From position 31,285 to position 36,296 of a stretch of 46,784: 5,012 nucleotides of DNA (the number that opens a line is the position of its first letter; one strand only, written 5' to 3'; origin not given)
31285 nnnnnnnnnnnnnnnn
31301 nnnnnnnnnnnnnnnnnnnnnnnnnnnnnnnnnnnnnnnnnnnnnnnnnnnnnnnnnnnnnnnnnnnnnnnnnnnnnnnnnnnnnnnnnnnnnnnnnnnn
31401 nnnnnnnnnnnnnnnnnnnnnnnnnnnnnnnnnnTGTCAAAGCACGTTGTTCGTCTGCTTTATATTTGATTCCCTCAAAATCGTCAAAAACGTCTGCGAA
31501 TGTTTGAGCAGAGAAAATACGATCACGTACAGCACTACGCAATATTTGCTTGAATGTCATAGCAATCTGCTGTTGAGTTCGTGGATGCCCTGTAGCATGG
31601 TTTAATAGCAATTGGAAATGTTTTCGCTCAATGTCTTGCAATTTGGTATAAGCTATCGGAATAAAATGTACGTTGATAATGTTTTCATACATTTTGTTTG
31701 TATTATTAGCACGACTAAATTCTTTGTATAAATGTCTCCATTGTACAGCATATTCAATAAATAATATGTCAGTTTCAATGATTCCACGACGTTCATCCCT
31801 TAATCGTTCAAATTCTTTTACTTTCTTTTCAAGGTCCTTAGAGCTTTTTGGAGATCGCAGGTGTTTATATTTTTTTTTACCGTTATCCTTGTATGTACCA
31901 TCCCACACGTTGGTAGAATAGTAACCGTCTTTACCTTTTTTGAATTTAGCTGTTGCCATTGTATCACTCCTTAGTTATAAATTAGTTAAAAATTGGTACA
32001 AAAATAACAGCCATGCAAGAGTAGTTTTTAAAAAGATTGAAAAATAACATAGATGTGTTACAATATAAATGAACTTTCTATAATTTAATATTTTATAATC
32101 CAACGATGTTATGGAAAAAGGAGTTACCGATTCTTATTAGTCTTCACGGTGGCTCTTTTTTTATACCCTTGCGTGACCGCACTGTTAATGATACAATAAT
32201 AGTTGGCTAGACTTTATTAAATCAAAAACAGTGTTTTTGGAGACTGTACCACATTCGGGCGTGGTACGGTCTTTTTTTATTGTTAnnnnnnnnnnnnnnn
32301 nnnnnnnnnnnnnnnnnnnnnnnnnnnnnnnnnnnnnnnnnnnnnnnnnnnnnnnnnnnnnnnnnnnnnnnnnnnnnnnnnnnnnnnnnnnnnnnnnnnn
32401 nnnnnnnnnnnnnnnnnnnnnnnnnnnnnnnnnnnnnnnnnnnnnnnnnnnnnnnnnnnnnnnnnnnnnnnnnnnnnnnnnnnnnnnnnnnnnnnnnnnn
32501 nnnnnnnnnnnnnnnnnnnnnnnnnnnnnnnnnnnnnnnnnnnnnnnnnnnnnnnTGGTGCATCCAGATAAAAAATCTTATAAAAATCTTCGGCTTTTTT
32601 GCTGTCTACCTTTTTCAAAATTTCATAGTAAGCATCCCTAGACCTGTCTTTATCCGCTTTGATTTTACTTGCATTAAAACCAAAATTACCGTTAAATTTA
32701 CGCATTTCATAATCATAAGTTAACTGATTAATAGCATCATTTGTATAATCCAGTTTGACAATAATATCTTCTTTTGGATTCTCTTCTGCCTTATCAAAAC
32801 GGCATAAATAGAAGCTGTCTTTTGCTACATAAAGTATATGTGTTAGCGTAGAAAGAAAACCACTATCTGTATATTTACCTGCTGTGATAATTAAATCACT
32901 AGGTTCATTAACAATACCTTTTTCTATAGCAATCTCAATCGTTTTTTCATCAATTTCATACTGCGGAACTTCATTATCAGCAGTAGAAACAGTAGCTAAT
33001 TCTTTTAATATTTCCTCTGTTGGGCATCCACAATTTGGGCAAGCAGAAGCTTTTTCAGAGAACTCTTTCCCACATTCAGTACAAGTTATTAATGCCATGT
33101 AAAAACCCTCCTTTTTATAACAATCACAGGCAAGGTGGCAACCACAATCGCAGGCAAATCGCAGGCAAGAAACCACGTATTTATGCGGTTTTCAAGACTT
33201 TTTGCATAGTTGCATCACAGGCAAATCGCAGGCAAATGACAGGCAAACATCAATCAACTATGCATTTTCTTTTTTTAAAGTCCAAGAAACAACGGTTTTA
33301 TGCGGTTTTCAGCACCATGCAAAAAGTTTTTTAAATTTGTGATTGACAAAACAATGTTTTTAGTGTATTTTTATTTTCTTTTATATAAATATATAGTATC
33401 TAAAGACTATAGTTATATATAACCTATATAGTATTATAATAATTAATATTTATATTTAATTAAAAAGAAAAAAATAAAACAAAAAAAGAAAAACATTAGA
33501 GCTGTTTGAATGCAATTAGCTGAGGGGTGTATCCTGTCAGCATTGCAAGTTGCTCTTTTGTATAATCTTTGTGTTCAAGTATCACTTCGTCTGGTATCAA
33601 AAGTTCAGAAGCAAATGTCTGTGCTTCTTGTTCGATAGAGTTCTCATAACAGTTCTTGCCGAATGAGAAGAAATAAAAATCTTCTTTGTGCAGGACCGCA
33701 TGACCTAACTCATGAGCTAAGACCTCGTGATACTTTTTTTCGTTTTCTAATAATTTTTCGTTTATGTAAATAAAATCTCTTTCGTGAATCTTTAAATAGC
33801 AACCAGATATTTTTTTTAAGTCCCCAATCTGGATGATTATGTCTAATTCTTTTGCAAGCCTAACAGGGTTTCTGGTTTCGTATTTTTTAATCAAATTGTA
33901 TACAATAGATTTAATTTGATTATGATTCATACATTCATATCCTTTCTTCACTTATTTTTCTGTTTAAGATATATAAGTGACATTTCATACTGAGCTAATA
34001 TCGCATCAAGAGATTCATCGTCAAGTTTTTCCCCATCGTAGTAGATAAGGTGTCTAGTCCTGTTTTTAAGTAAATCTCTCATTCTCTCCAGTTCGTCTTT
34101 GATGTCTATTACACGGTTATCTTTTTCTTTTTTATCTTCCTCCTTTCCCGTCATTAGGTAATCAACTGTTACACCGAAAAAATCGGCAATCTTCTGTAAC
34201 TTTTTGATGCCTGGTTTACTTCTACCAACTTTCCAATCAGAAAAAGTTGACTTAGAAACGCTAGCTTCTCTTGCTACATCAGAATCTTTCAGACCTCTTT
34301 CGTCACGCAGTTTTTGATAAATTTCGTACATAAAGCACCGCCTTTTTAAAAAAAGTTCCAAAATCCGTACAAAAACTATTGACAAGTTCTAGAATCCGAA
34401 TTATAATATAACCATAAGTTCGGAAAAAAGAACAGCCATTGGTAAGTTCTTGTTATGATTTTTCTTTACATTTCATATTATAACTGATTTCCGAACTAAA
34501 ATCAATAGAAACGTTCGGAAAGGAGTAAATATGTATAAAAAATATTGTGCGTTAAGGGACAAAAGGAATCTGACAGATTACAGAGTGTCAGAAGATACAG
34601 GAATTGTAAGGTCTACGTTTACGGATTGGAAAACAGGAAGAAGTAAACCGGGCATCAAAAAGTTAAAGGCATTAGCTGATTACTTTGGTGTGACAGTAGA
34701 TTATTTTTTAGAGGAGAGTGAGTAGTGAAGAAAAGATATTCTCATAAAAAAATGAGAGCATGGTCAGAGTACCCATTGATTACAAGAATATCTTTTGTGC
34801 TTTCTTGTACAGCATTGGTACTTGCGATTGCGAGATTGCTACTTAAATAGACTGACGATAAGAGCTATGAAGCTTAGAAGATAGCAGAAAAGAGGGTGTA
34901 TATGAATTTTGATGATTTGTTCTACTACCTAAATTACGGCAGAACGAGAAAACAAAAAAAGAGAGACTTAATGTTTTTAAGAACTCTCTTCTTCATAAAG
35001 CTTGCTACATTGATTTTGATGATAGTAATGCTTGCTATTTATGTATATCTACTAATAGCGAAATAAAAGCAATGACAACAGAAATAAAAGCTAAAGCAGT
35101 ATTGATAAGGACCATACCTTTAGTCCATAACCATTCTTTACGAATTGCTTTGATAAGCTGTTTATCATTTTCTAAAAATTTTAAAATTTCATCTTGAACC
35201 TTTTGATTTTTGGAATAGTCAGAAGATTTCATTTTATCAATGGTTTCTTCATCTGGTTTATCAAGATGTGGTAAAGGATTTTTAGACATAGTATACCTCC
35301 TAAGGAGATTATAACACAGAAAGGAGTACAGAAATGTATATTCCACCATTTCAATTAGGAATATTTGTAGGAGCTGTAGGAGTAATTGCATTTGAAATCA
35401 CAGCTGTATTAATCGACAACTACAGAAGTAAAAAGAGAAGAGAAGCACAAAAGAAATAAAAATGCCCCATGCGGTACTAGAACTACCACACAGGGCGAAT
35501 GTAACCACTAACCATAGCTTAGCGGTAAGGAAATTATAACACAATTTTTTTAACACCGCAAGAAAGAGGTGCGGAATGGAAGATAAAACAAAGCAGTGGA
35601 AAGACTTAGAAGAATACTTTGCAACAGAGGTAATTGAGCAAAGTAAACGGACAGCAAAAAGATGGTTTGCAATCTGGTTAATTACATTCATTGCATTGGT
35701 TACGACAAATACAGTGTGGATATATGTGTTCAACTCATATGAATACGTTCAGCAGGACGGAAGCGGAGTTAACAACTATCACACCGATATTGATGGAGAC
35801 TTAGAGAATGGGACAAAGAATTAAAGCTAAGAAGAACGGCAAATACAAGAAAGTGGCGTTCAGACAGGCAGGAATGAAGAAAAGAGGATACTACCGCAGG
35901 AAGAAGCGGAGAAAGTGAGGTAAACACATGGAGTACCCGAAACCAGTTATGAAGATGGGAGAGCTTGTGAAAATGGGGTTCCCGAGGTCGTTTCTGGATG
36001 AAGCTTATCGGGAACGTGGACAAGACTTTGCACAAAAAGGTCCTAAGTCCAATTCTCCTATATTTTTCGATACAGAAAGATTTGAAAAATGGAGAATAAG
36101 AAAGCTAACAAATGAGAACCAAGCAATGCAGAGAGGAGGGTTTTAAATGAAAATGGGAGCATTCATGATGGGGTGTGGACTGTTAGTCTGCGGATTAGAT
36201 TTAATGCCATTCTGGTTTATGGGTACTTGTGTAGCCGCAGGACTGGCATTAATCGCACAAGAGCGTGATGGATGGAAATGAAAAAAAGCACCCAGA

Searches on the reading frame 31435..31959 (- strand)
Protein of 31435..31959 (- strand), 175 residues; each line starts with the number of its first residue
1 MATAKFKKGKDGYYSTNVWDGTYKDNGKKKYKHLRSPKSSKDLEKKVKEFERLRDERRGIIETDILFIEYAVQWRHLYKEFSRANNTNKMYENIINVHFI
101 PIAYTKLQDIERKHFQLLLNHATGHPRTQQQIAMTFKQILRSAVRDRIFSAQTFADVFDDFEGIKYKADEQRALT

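Call 43: search_protein_families(library=pfam, proteins=[window:31435-31959:-], max_evalue=10)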
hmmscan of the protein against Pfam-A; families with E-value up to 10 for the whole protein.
seq(175 aa): 4 families
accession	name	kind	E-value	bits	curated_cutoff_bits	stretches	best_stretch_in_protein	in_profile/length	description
PF03937.21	Sdh5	-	0.079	13.3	27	1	56-74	8-26/76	Flavinator of succinate dehydrogenase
PF14659.12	Phage_int_SAM_3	-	0.11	13.1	22.6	1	70-120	5-55/58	Phage integrase, N-terminal SAM-like domain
PF23179.1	bHLH_INO2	-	0.13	12.9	23.4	1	73-98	8-33/74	INO2 bHLH domain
PF00831.28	Ribosomal_L29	-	1.4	9.5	24.5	1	106-132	14-40/57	Ribosomal L29 protein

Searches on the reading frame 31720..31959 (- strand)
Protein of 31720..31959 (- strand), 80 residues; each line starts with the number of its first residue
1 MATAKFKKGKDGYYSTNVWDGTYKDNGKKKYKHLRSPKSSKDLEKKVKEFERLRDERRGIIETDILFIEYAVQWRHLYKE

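Call 76: predict_structure(alignment_id=A2)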
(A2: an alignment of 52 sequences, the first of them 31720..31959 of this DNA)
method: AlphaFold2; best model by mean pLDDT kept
length: 80 residues; sequences in the alignment: 52
mean_pLDDT: 82.8   pTM: 0.62
mean pLDDT of the five models: 82.8, 79.9, 79.4, 79.3, 75.0
residues with pLDDT >= 90: 6; 70-90: 68; 50-70: 5; < 50: 1
segments of 3 or more residues with pLDDT < 50: none
pLDDT, mean of each block of 10 residues (from residue 1): 73 88 88 88 88 83 79 75
secondary structure, 60 per line:
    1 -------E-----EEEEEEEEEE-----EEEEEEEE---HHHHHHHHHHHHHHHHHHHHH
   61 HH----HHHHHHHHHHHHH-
elements in order: E14-23 E29-36 H40-62 H67-79
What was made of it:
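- On Heterobivalent (lambda/Tn916-type) tyrosine integrase attP: The AF2 model of residues 1-80 has strands 14-23 and 29-36 and helix 40-62, at pLDDT 83 (call 76).
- The N-terminal 60 residues are modelled as a beta-hairpin plus helix at pLDDT 83 (call 76).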

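Call 79: fold_search(model_id=the predicted structure, library=pdb)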
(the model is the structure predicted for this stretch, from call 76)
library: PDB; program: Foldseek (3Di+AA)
matches with E <= 10: 174; with E <= 0.001: 0
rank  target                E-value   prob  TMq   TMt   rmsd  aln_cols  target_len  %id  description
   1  8jiw_BV               1.6e+00  0.08  0.27  0.26   7.4        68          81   15  Atomic structure of wheat ribosome reveals unique features of the plant ribosomes (released 2024-03-27)
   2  8zuf_B                1.9e+00  0.12  0.22  0.11   6.3        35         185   23  Cryo-EM structure of P.nat ACE2 mutant in complex with MOW15-22 RBD (released 2025-02-12)
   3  1d2g_A                2.0e+00  0.08  0.21  0.07  11.6        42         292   19  CRYSTAL STRUCTURE OF R175K MUTANT GLYCINE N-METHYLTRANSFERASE FROM RAT LIVER (released 1999-10-25)
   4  6q0c_A                2.5e+00  0.04  0.18  0.06   7.8        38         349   16  MutY adenine glycosylase bound to DNA containing a transition state analog (1N) paired with undamaged dG (released 2019-08-28)
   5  3wa6                  2.6e+00  0.21  0.30  0.06   3.7        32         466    9  Crystal structure of tannase from Lactobacillus plantarum in the orthorhombic crystal (released 2013-07-24)
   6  7olc_SV               2.8e+00  0.06  0.27  0.26   8.1        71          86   11  Thermophilic eukaryotic 80S ribosome at idle POST state (released 2022-01-26)
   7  8chv_D                3.0e+00  0.08  0.27  0.18   6.1        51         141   14  Crystal structure of human PURA (fragment Glu57-Glu212, PUR repeat I and II) R140P mutant (released 2024-02-21)
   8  8r6f_V                3.0e+00  0.06  0.27  0.26   7.4        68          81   15  CryoEM structure of wheat 40S ribosomal subunit, body domain (released 2023-12-27)
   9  3zv0_A                3.2e+00  0.10  0.24  0.08   5.4        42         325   10  Structure of the SHQ1P-CBF5P complex (released 2011-11-30)
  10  6zj3_SY               3.2e+00  0.06  0.17  0.17   6.5        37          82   22  Cryo-EM structure of the highly atypical cytoplasmic ribosome of Euglena gracilis (released 2020-10-07)
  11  3wa7                  3.4e+00  0.18  0.30  0.06   3.7        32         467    9  Crystal structure of selenomethionine-labeled tannase from Lactobacillus plantarum in the orthorhombic crystal (released 2013-07-24)
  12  7dep_B                3.4e+00  0.10  0.27  0.22   6.1        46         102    9  S. aureus SsbB with 5-FU (released 2020-12-23)
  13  7kru_A                3.4e+00  0.06  0.22  0.05   6.5        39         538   18  Stimulating state of a truncated Hsp70 DnaK fused with a substrate peptide (released 2021-09-15)
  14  7kru_B                3.4e+00  0.06  0.22  0.05   6.5        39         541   18  Stimulating state of a truncated Hsp70 DnaK fused with a substrate peptide (released 2021-09-15)
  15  9h3g_BW               3.4e+00  0.06  0.28  0.29   7.5        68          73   10  Structure of the Arabidopsis thaliana 80S ribosome in complex with P- and E-site tRNAs and mRNA (released 2026-02-04)
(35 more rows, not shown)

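Call 80: search_solved_structures(query=A2, max_evalue=1, show_alignments=0)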
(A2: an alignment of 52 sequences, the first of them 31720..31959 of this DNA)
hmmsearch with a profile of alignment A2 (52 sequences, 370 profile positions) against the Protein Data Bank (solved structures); distinct sequences matched with E-value up to 1: 11.
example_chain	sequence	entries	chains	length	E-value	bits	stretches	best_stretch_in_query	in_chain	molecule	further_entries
6emy_A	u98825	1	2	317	8.8e-20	74.2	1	132-355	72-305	Int protein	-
6en0_A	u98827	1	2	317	1.2e-19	73.8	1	132-355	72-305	Int protein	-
6emz_A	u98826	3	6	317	5.9e-19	71.4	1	132-355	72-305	Int protein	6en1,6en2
4a8e_A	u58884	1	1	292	7.2e-14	54.7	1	167-355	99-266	PROBABLE TYROSINE RECOMBINASE XERC-LIKE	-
3nkh_A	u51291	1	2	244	1.4e-10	43.9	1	201-355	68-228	Integrase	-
5dcf_A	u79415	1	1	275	3.6e-07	32.7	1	186-357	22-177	Tyrosine recombinase XerD,DNA translocase FtsK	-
1a0p_A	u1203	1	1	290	4.4e-07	32.4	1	186-357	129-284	SITE-SPECIFIC RECOMBINASE XERD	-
2a3v_A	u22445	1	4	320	0.00063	22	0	189-226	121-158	site-specific recombinase IntI4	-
2kob_A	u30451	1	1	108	0.004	19.4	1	86-151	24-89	Uncharacterized protein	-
5jjv_A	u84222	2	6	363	0.0052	19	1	182-326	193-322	Tyrosine recombinase XerH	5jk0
9i5v_14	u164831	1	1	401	0.0068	18.6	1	210-357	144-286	Ribosome-associated translation inhibitor RaiA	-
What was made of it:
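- On Heterobivalent (lambda/Tn916-type) tyrosine integrase attP: There was no Pfam hit (call 43) and no PDB sequence hit in this part (call 80). PDB profile hit 6emy 'Int protein' at 9e-20 (call 80).
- The nearest solved relative by profile is the chain 6emy 'Int protein' at 9e-20 (call 80).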

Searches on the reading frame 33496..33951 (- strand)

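Call 11: search_protein_families(library=pfam, proteins=[window:33496-33951:-], max_evalue=0.01)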
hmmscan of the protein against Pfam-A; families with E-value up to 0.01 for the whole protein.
window:33496-33951:- (151 aa): 4 families
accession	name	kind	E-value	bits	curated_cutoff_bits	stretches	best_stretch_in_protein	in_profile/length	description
PF06114.19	Peptidase_M78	-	5.5e-13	49.2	22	1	43-143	11-115/123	IrrE N-terminal-like domain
PF10263.15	SprT-like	-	6.3e-05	23.2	25.6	1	45-88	29-75/108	SprT-like family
PF13058.12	DUF3920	-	0.00028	21.5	27.3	1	45-117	51-118/126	Protein of unknown function (DUF3920)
PF18818.7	MPTase-PolyVal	-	0.0035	17.9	27.5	1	57-139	26-114/126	Zincin-like metallopeptidase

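Call 12: search_protein_families(library=phrogs, proteins=[window:33496-33951:-], max_evalue=0.001)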
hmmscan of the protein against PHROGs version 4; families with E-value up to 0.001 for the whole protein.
window:33496-33951:- (151 aa): 5 families
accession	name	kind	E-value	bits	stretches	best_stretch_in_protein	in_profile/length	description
phrog_87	-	other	2.5e-21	77.5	1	8-145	16-156/227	metallo-protease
phrog_2439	-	transcription regulation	7.5e-12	45.8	1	44-128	168-249/367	transcriptional regulator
phrog_1914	-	unknown function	3.3e-09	37.8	1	60-139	82-163/222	-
phrog_19315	-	unknown function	1.6e-08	35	1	13-129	34-155/348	-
phrog_1516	-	unknown function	4.4e-07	30.7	1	20-127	38-148/227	-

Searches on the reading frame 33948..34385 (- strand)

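Call 11: search_protein_families(library=pfam, proteins=[window:33948-34385:-], max_evalue=0.01)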
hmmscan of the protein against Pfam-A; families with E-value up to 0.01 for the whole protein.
window:33948-34385:- (145 aa): 6 families
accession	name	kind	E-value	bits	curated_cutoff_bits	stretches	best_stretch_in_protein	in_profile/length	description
PF01381.28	HTH_3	-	3.1e-11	43.6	23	1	25-77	3-55/55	Helix-turn-helix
PF12844.13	HTH_19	-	8.8e-10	38.8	30.2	1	25-83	6-64/64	Helix-turn-helix domain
PF07022.19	Phage_CI_repr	-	5.5e-06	27.1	22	1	33-83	13-63/65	Bacteriophage CI repressor helix-turn-helix domain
PF13443.12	HTH_26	-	8.6e-06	26.3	22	1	25-75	4-55/63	Cro/C1-type HTH DNA-binding domain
PF13560.12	HTH_31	-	1.5e-05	25.6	27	1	26-75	9-59/64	Helix-turn-helix domain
PF00356.27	LacI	-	0.0093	16.2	27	0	36-49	4-17/46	Bacterial regulatory proteins, lacI family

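Call 12: search_protein_families(library=phrogs, proteins=[window:33948-34385:-], max_evalue=0.001)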
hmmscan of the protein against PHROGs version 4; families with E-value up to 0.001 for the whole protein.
window:33948-34385:- (145 aa): 16 families
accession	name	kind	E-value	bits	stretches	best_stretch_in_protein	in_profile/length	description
phrog_8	-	transcription regulation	1.4e-19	71.7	1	21-111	76-166/346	transcriptional regulator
phrog_4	-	transcription regulation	5.9e-15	56.1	1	21-97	136-205/400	transcriptional repressor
phrog_2967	-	transcription regulation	2.8e-13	50.9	1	21-103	13-94/225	transcriptional regulator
phrog_3037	-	transcription regulation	9.3e-11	42.9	1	35-120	32-118/189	transcriptional repressor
phrog_2328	-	transcription regulation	3.7e-09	37.4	1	25-86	22-83/128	transcriptional repressor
phrog_4836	-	transcription regulation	5.1e-09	37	1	24-110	81-164/194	CII-like regulator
phrog_5823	-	transcription regulation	5.4e-07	30.1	1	24-110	12-102/404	transcriptional regulator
phrog_2439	-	transcription regulation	1.5e-06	28.3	1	24-85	13-74/367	transcriptional regulator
phrog_7241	-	transcription regulation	1e-05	26.6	1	26-78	69-121/122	transcriptional regulator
phrog_1994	-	DNA, RNA and nucleotide metabolism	1.2e-05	26.3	1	24-84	5-65/170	DNA binding protein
phrog_1373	-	transcription regulation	3e-05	25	1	24-93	69-138/166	transcriptional regulator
phrog_2104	-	unknown function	5.7e-05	24.3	1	24-66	45-87/103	-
phrog_6378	-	unknown function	8.9e-05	23.5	1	22-104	12-94/131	-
phrog_4583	-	transcription regulation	0.00042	21.3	1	30-86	22-78/81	transcriptional repressor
phrog_38620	-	transcription regulation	0.00066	20.6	1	26-79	9-63/174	transcriptional regulator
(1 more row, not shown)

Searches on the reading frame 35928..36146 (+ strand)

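Call 94: search_protein_families(library=phrogs, proteins=[window:35928-36146:+], max_evalue=0.00001)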
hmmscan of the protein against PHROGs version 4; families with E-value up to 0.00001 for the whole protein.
window:35928-36146:+ (72 aa): 1 family
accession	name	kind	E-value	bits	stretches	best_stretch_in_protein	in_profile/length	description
phrog_36464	-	unknown function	1.6e-20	74.7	1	1-64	1-66/89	-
